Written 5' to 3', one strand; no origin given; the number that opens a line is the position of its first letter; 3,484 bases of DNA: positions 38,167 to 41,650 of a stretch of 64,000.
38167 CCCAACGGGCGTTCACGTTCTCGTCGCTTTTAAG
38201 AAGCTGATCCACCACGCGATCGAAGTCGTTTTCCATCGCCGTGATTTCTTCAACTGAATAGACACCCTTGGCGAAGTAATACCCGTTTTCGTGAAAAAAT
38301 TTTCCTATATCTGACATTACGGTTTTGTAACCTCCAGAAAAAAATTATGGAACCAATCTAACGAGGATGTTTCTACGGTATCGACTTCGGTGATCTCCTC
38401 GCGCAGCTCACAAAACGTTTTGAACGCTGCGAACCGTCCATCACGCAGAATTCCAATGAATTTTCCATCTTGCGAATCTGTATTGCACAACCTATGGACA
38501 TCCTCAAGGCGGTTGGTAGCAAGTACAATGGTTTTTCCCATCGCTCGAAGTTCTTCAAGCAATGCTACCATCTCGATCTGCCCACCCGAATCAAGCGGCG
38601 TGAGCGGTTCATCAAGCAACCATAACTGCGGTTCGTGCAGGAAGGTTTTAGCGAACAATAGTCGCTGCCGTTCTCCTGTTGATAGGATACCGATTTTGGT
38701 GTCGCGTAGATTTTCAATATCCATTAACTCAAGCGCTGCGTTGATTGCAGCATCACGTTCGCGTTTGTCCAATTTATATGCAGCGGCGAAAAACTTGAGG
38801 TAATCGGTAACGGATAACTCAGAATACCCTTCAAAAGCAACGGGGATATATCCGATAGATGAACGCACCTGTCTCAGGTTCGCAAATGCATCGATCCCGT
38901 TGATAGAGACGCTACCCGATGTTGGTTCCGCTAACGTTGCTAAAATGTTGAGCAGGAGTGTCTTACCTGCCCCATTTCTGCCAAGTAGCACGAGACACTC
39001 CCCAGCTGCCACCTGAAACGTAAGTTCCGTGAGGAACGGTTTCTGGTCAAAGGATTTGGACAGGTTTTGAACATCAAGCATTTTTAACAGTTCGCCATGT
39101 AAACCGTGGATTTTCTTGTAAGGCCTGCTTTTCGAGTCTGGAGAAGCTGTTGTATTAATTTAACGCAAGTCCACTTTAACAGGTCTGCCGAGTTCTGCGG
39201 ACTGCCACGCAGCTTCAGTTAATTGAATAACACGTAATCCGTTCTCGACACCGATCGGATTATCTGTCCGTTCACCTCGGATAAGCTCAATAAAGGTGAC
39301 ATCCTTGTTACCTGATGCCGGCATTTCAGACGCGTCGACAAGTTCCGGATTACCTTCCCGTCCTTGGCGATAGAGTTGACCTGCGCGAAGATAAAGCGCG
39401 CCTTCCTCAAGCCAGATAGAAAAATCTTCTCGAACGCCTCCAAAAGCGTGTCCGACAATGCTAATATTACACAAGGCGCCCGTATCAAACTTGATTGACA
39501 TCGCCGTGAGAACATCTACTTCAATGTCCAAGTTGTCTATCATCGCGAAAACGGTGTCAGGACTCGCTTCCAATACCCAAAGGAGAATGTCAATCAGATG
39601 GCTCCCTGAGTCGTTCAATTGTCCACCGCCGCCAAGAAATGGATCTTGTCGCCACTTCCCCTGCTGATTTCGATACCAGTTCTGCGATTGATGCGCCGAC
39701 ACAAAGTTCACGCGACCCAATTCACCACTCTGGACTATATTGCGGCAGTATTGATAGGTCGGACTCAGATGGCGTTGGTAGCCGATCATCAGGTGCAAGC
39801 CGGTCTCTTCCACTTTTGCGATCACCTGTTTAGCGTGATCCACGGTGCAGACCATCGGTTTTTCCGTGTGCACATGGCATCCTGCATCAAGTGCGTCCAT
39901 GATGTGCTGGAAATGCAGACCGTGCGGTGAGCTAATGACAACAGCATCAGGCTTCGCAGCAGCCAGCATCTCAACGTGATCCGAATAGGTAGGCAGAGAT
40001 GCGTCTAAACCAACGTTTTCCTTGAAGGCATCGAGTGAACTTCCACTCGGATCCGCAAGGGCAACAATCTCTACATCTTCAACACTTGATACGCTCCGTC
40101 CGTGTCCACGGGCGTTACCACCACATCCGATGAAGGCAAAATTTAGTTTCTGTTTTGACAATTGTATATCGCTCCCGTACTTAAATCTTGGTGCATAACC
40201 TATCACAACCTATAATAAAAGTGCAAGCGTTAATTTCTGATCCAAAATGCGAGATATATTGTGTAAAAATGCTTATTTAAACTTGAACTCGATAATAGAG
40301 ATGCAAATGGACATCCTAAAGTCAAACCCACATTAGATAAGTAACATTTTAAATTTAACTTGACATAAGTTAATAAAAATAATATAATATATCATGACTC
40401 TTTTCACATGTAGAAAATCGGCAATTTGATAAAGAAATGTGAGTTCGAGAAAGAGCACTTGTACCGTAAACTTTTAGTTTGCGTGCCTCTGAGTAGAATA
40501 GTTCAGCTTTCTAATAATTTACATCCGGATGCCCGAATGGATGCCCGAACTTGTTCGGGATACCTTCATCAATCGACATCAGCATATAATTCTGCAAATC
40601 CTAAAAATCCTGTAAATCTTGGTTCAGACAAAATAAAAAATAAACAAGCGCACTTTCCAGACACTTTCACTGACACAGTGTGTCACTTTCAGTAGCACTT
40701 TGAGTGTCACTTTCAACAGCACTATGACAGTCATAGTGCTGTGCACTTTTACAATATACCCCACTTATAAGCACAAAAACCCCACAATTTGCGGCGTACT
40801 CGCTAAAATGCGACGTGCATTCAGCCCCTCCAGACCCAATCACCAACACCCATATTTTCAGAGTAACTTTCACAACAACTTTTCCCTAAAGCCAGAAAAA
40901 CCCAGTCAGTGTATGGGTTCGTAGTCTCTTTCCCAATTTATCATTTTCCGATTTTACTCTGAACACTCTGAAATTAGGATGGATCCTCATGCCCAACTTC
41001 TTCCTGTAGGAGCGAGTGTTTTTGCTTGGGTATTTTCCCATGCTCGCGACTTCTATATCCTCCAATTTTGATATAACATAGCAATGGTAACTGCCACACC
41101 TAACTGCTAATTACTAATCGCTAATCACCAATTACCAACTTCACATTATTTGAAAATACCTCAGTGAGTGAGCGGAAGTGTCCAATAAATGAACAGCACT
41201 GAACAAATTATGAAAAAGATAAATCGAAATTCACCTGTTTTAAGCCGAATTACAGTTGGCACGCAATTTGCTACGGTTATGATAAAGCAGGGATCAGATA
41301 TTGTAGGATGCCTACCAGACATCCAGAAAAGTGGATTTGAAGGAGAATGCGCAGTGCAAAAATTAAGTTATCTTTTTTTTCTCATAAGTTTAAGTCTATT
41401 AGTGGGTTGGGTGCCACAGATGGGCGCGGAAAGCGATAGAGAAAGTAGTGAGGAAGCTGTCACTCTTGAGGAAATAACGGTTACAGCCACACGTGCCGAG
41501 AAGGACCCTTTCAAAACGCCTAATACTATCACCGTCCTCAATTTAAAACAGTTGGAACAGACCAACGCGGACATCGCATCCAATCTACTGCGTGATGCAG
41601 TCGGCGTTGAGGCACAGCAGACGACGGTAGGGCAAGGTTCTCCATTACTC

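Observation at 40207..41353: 1.1-kb non-coding AT-rich island upstream of the TonB-dependent receptor carrying a textbook sigma70 promoter, a repeat-A copy, nested palindromes and a repeat-B copy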

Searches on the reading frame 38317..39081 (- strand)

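Call 13: search_protein_families(library=pfam, proteins=[window:38317-39081:-])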
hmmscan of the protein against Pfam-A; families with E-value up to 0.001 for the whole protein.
window:38317-39081:- (254 aa): 1 family
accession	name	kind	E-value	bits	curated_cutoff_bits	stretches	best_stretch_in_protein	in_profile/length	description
PF00005.33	ABC_tran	-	7.5e-29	101.5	25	1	17-160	1-136/137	ABC transporter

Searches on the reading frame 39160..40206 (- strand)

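Call 13: search_protein_families(library=pfam, proteins=[window:39160-40206:-])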
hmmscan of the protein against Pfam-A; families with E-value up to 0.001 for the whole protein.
window:39160-40206:- (348 aa): 3 families
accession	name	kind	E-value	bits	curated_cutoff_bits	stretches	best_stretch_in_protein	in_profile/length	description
PF01408.29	GFO_IDH_MocA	-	7.6e-25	88.4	24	1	21-143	1-120/120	Oxidoreductase family, NAD-binding Rossmann fold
PF22725.1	GFO_IDH_MocA_C3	-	8.6e-23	81.1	27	1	151-271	1-123/124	GFO/IDH/MocA C-terminal domain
PF02894.22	GFO_IDH_MocA_C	-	4.5e-15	56.5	22.9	1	158-345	4-218/218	Oxidoreductase family, C-terminal alpha/beta domain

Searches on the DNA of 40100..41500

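Call 11: search_rna_families(source=window, start=40100, end=41500, threshold=evalue, max_evalue=10, show_alignments=2)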
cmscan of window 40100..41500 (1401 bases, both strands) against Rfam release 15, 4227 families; matches with E-value up to 10: 4.
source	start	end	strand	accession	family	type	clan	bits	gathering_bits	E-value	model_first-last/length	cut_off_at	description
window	40796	40866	-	RF00342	snoZ40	Gene; snRNA; snoRNA; CD-box;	-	21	50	0.3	1-73/73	no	Small nucleolar RNA Z40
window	40195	40296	+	RF00477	snosnR66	Gene; snRNA; snoRNA; CD-box;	-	19.7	65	6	1-104/104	no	Small nucleolar RNA snR66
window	41332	41381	+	RF02074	STnc240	Gene; sRNA;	-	19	55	9.9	1-77/77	no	Enterobacterial sRNA STnc240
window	41393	41416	+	RF01081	SBWMV1_UPD-PKe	Cis-reg;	-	16.4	38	8.9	1-26/26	no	Pseudoknot of upstream pseudoknot domain (UPD) of the 3'UTR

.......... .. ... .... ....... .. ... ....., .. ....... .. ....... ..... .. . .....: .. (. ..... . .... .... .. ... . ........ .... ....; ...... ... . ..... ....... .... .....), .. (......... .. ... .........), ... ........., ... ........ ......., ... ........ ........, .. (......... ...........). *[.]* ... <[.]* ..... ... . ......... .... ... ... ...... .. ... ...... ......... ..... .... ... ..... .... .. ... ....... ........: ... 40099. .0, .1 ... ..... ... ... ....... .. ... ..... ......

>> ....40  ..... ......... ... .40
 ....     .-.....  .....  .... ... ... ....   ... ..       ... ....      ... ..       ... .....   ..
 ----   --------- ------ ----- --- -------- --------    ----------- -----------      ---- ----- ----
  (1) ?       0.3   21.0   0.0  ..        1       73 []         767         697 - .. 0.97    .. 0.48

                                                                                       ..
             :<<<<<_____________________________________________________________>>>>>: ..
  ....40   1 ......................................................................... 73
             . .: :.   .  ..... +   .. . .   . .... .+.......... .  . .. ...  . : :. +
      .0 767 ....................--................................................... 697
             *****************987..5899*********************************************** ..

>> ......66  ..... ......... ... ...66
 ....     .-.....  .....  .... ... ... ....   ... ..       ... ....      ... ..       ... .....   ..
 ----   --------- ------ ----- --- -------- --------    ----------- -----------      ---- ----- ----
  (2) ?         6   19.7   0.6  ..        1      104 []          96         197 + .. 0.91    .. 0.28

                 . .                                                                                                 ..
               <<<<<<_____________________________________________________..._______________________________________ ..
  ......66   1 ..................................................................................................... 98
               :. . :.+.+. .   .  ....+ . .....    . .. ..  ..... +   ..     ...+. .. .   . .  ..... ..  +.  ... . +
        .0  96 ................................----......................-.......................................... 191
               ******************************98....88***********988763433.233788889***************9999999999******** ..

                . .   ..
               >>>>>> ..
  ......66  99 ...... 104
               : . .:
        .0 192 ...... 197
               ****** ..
